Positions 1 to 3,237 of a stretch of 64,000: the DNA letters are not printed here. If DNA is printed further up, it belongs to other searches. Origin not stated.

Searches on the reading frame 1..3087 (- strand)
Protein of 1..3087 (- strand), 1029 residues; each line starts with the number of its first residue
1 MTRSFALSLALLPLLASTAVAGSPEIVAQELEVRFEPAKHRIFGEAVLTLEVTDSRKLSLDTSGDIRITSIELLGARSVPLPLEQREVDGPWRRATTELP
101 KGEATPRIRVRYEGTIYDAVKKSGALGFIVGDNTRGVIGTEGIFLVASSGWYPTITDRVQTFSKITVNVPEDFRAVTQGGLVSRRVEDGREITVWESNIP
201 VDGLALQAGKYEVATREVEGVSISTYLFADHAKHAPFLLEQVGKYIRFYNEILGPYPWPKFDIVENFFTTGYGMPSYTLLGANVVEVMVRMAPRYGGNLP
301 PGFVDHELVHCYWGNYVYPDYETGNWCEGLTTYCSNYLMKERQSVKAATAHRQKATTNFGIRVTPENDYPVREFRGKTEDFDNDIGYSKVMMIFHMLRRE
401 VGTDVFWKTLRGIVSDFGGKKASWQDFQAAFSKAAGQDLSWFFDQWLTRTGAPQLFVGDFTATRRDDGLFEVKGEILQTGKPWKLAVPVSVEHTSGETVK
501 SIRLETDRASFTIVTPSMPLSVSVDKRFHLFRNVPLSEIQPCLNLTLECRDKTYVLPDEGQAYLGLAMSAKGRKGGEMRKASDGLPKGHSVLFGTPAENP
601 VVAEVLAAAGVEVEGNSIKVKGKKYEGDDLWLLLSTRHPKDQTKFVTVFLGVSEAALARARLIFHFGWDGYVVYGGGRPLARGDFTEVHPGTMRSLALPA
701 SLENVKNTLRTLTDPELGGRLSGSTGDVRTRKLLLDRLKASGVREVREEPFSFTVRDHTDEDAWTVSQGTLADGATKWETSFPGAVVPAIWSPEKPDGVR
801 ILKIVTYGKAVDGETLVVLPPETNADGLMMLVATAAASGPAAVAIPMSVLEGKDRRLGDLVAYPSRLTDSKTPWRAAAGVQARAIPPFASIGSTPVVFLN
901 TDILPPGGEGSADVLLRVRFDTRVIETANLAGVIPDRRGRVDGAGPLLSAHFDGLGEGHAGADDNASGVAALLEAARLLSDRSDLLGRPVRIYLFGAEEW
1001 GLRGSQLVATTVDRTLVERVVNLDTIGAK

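Call 34: search_protein_families(library=pfam, proteins=[window:1-3087:-], max_evalue=0.01)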
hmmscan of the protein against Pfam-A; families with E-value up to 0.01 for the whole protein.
window:1-3087:- (1029 aa): 3 families
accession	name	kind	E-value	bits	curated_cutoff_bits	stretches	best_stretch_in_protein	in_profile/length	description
PF04389.22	Peptidase_M28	-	1e-19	71.4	21.3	1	947-1028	16-97/193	Peptidase family M28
PF01433.26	Peptidase_M1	-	3.8e-15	56.5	27.7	1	239-446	3-218/218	Peptidase family M1 domain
PF01546.33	Peptidase_M20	-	0.00067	20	24.6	1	961-1012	32-83/206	Peptidase family M20/M25/M40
